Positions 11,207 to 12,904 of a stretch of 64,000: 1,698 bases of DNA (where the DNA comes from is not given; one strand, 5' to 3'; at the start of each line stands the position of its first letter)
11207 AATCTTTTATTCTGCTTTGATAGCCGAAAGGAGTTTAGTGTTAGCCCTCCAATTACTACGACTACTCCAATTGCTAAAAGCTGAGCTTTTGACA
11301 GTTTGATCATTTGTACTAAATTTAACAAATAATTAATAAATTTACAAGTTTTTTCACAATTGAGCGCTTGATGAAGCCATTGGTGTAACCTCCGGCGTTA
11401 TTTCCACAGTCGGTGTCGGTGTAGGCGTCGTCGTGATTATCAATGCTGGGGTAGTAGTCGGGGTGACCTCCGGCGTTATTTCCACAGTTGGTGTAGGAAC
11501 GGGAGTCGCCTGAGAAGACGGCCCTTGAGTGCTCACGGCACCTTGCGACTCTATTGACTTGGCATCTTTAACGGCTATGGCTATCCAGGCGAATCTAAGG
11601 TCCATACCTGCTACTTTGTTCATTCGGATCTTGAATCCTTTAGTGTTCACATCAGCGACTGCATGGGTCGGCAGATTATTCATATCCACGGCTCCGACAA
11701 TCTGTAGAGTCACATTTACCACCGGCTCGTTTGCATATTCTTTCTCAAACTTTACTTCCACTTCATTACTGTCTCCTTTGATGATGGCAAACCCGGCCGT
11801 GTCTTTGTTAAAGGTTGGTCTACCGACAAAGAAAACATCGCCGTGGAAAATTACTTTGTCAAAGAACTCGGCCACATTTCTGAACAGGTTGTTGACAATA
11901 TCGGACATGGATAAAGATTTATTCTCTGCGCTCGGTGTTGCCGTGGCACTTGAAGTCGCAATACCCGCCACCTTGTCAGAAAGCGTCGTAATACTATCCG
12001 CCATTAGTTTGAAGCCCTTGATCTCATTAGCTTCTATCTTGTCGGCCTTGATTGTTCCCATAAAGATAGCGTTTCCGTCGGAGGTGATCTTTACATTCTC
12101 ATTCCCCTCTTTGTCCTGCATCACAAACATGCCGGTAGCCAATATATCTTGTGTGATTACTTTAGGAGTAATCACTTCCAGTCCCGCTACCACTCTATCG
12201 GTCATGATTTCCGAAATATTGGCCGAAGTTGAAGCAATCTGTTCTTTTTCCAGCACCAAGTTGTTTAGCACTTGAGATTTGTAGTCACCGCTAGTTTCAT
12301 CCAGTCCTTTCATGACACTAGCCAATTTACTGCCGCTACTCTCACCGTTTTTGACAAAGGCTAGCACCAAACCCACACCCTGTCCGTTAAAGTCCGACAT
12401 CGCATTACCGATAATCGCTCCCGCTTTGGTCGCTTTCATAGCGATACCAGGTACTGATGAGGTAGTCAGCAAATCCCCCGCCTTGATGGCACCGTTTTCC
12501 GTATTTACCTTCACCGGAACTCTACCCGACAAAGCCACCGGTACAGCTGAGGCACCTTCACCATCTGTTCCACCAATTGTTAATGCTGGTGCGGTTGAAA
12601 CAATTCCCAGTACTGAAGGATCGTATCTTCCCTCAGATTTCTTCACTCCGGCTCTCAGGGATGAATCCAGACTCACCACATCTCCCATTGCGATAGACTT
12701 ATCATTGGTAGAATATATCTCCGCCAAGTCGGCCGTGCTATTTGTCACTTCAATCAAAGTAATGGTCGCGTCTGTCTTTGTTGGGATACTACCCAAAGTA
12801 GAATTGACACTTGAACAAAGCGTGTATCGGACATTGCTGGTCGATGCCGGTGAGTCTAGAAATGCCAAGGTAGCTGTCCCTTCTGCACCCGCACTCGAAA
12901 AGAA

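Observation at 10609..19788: Operon for a membrane HTH-Cache regulator, a 2150-aa collagen-like giant surface protein and a LytR_C protein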

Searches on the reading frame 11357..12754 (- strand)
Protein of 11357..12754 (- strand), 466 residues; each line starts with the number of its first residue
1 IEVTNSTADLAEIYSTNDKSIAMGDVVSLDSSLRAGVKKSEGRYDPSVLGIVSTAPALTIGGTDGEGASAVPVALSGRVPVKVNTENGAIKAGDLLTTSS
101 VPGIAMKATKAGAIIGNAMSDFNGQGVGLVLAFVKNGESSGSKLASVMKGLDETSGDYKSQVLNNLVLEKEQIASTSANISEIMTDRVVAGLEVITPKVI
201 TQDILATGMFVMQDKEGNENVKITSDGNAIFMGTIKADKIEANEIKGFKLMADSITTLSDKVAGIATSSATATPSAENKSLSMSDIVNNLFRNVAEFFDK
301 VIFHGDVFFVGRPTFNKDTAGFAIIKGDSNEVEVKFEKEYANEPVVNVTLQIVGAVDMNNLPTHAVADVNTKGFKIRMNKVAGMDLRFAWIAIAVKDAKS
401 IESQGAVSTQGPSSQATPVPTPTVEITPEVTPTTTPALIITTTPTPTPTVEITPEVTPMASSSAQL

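Call 37: search_dna_similar(query=window:11357-12754:-, collection=phages, mode=protein, max_evalue=0.001, max_rows=15)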
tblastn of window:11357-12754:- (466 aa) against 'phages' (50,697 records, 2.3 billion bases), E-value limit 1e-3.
Records with a match: 14; places in all: 14; records where one place covers at least 80% of the query: 0.
Best place of each record, by identity: <60% 14.
By first word of the organism name: Pseudomonas 11; Agrobacterium 2; Sinorhizobium 1.
By host as written in the record: Pseudomonas aeruginosa PAO1 5; Pseudomonas aeruginosa 3; - 3; Agrobacterium tumefaciens C58 2; Sinohrizobium meliloti NRRL L-50 1.
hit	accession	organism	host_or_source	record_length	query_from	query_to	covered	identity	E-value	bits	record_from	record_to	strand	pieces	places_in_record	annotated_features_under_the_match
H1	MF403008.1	Agrobacterium phage Atu_ph07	Agrobacterium tumefaciens C58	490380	2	136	29%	36.6%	2e-4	50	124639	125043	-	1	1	hypothetical protein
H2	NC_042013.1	Agrobacterium phage Atu_ph07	Agrobacterium tumefaciens C58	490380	2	136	29%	36.6%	2e-4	50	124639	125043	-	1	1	hypothetical protein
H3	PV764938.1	Sinorhizobium phage Phosso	Sinohrizobium meliloti NRRL L-50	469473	8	134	27%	35.1%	2e-7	60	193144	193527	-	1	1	hypothetical protein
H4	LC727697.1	Pseudomonas phage sp. 30-2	Pseudomonas aeruginosa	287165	8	134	27%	35.0%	2e-4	50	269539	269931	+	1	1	hypothetical protein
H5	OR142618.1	Pseudomonas phage Callisto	Pseudomonas aeruginosa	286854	8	134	27%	35.0%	3e-4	50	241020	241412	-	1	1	hypothetical protein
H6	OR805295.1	Pseudomonas phage Paride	Pseudomonas aeruginosa PAO1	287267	8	134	27%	35.0%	3e-4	50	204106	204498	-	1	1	hypothetical protein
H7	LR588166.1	Pseudomonas phage vB_PaeM_MIJ3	-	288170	8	134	27%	35.0%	3e-4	50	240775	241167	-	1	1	hypothetical protein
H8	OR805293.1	Pseudomonas phage Deifobo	Pseudomonas aeruginosa PAO1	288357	8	134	27%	35.0%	3e-4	50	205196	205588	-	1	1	hypothetical protein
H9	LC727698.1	Pseudomonas phage sp. 30-3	Pseudomonas aeruginosa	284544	8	134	27%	35.0%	3e-4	49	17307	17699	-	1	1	hypothetical protein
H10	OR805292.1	Pseudomonas phage Cassandra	Pseudomonas aeruginosa PAO1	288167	8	134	27%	35.0%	3e-4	49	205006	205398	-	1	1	hypothetical protein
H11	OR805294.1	Pseudomonas phage Ettore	Pseudomonas aeruginosa PAO1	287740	8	134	27%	35.0%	3e-4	49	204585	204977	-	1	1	hypothetical protein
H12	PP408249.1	Pseudomonas phage vB_Pa-PAC2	Pseudomonas aeruginosa PAO1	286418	8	134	27%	35.0%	3e-4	49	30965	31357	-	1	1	baseplate wedge subunit and tail pin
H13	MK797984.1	Pseudomonas phage vB_PaeM_PA5oct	-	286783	8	134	27%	35.0%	3e-4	49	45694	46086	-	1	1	hypothetical protein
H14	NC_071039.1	Pseudomonas phage vB_PaeM_PA5oct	-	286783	8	134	27%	35.0%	3e-4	49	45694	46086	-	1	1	virion structural protein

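Call 39: get_annotated_region(hit=H14, flank=3000)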
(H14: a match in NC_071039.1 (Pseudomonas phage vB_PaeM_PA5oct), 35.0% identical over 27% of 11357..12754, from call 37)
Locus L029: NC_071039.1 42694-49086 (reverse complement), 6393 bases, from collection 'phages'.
description: Pseudomonas phage vB_PaeM_PA5oct, complete genome.
organism: Pseudomonas phage vB_PaeM_PA5oct (NCBI taxid 2163605)
taxonomy: Viruses; Duplodnaviria; Heunggongvirae; Uroviricota; Caudoviricetes; Arenbergviridae; Wroclawvirus; Wroclawvirus PA5oct
host: -; source: -; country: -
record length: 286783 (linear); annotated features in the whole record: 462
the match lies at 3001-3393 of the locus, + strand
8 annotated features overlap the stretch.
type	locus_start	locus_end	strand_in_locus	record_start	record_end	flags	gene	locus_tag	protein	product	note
CDS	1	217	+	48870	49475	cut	-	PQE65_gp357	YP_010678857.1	hypothetical protein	ESI-MS/MS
CDS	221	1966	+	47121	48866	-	-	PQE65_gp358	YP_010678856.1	long tail fiber protein distal subunit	ESI-MS/MS; Phage baseplate wedge subunit and tail pin (T4-like gp10)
CDS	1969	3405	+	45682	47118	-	-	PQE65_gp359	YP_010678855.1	virion structural protein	ESI-MS/MS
CDS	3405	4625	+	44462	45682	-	-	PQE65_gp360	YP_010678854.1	hypothetical protein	ESI-MS/MS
CDS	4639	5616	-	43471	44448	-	-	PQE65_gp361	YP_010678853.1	hypothetical protein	-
CDS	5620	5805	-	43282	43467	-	-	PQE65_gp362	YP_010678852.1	hypothetical protein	-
CDS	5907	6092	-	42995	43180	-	-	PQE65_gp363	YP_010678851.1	hypothetical protein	-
CDS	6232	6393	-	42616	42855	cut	-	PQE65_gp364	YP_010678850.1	hypothetical protein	-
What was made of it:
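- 12362..12754 (-): Second Peptidase_G2-type domain (aa 1685-1815; motif A-D-L-A-E at aa 1692-1696). It is 35% identical to the C-termini of jumbo-phage virion proteins such as PA5oct gp359 (calls 37, 39).
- The G2 domain is 35% identical to the C-termini of jumbo-phage virion proteins (calls 37, 39).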

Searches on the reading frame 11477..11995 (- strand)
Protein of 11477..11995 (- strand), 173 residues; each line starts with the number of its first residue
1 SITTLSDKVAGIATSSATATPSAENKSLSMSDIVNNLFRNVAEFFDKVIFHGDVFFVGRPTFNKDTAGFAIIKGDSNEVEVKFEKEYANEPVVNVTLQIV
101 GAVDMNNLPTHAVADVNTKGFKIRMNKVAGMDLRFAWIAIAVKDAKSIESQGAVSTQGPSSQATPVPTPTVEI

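Call 77: search_solved_structures(query=A4, max_evalue=1, show_alignments=1)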
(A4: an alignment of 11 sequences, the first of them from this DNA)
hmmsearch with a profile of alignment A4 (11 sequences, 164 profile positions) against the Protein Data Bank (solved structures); distinct sequences matched with E-value up to 1: 5.
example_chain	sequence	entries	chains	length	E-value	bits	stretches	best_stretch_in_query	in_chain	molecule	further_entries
9n01_C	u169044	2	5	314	0.17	14.6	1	68-100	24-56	Major capsid protein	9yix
1vk8_A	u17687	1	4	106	0.22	14.3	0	91-126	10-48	hypothetical protein TM0486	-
1iu1_A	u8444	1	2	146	0.4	13.4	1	63-114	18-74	gamma1-adaptin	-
8ynv_A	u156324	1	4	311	0.54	13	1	44-78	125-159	poly(3-hydroxybutyrate) depolymerase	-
8ynw_A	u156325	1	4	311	0.54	13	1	44-78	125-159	Poly(3-hydroxybutyrate) depolymerase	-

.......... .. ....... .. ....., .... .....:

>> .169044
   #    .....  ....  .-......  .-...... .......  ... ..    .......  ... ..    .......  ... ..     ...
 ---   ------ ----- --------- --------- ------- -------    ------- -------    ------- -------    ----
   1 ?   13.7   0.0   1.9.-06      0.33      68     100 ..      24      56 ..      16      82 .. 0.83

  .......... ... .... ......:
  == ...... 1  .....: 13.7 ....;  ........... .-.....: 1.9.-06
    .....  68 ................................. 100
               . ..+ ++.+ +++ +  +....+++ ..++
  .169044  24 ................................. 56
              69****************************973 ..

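Call 78: search_protein_families(library=pfam, alignment_id=A4, max_evalue=0.1)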
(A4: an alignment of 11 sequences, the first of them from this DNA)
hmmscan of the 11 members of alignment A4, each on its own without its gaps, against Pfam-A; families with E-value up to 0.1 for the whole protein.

A. member 1, seq(173 aa): 1 family
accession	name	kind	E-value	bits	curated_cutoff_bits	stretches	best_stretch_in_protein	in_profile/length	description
PF09458.16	H_lectin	-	0.00013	22.4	24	1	79-140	2-67/67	H-type lectin domain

B. families by the number of members that match (of 11 scanned): 2 families
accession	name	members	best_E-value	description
PF09458.16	H_lectin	8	4.4e-07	H-type lectin domain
PF08178.16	GnsAB_toxin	1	0.023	GnsA/GnsB toxin of bacterial toxin-antitoxin system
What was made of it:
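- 11552..11995 (-): C-terminal H-type-lectin-like domain (aa ~1938-2085; Pfam match at aa 2016-2077). Eight of 11 relatives hit H_lectin with a best E of 4.4e-7 (call 78).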

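Call 91: find_related_loci(query=A4, collection=viral_contigs, flank=10000)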
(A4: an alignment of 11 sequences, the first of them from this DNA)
Query A4 (173 aa) in viral_contigs; peptide patterns used: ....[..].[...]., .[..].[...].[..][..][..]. (x = any residue, [..] = any of these).
52 stretches matched a pattern, but none encodes a relative of the query by tblastn (E <= 1e-3).
